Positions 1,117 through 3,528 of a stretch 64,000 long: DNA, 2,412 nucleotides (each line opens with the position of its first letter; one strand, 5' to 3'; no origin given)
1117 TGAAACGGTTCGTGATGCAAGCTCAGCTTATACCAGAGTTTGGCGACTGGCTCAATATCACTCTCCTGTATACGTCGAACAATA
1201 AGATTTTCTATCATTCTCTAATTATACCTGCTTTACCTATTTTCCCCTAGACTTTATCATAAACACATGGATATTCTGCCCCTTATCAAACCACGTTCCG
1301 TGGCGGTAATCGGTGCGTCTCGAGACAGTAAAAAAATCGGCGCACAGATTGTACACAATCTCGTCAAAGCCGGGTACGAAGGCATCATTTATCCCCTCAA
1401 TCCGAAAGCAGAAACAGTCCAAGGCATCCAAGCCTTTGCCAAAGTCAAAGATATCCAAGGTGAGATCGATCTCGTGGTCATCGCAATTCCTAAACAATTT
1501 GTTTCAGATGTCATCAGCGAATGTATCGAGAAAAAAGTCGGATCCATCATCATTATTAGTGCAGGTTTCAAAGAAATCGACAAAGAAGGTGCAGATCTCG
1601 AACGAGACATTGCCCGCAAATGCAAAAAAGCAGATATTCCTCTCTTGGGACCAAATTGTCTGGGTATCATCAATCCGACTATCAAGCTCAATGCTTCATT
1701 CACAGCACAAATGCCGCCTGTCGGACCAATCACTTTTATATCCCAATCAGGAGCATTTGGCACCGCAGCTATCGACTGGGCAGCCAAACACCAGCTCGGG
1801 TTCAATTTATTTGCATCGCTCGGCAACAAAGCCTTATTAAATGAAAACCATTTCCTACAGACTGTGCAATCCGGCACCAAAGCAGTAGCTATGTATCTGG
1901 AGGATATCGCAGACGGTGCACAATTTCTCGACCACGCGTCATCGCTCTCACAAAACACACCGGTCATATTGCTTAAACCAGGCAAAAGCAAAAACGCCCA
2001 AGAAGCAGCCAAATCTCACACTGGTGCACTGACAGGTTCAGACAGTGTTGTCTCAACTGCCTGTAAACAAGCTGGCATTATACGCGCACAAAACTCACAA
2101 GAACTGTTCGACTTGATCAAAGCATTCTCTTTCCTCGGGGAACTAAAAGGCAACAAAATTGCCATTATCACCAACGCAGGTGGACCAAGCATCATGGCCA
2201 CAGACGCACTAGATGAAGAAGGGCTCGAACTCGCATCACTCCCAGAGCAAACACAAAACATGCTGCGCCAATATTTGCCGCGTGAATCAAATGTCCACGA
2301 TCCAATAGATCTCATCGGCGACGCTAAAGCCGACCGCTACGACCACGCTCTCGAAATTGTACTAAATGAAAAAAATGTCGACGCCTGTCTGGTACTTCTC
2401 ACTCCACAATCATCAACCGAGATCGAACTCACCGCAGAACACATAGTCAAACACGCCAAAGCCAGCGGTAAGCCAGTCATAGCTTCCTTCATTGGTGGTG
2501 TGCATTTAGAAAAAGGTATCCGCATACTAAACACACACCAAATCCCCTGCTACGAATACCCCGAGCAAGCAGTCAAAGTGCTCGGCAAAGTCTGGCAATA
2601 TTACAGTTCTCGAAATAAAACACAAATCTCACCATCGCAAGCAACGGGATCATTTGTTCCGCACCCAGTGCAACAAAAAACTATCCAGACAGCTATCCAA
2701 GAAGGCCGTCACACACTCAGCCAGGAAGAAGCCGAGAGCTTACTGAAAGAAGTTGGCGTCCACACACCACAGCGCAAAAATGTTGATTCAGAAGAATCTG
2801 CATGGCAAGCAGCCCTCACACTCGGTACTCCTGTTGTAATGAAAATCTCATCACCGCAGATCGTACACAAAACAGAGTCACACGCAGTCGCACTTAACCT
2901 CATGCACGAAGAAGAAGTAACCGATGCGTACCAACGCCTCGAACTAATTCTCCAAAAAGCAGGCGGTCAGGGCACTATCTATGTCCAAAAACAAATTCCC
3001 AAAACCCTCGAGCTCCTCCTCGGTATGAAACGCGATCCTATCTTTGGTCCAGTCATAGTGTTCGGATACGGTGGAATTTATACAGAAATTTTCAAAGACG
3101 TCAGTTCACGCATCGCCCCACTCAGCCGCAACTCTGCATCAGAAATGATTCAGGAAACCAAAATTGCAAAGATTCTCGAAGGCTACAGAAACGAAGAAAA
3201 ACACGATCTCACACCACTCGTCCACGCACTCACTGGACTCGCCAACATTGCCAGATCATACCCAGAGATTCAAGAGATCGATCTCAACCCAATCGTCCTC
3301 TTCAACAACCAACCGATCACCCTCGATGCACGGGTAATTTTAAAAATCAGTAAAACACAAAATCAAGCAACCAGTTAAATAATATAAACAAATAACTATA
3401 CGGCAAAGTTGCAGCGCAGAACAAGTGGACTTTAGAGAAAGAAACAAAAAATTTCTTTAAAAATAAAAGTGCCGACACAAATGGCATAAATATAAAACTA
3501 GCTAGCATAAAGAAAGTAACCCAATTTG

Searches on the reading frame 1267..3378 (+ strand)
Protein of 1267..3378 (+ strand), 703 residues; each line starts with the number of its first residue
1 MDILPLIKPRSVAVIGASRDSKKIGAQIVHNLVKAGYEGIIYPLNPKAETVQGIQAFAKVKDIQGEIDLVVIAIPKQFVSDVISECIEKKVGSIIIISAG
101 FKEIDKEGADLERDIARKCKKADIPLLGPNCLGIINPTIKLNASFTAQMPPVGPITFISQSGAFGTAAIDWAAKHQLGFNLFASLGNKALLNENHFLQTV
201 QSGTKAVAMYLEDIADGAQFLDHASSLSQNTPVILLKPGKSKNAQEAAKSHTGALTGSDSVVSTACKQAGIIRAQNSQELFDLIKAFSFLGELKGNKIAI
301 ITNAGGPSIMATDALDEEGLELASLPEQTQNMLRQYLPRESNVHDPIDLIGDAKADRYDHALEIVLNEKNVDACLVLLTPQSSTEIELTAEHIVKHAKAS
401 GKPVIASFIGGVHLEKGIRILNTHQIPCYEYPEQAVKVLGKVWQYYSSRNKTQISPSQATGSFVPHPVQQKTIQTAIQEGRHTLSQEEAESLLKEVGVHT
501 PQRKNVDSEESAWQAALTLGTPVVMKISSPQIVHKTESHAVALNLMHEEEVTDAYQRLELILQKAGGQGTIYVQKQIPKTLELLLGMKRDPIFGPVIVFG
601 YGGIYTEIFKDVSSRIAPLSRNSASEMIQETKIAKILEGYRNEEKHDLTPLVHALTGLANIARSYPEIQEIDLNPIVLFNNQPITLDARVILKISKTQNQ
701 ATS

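Call 67: search_protein_families(library=pfam, proteins=[window:1267-3378:+], max_evalue=0.00001)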
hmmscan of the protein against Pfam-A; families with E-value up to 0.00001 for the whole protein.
window:1267-3378:+ (703 aa): 5 families
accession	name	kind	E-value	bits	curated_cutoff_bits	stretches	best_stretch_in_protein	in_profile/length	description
PF13549.11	ATP-grasp_5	-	1.7e-65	220.9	27.6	1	476-692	2-221/221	ATP-grasp domain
PF13607.11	Succ_CoA_lig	-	4.3e-43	146.8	27.4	1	153-287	2-138/138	Succinyl-CoA ligase like flavodoxin domain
PF13380.12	CoA_binding_2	-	1.7e-23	83.7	22.8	1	10-136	1-115/116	CoA binding domain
PF19045.5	Ligase_CoA_2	-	8.5e-16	58.8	23.7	1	299-447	2-156/162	Ligase-CoA domain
PF02629.25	CoA_binding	-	8.8e-14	52.5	22.3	1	8-100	2-97/97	CoA binding domain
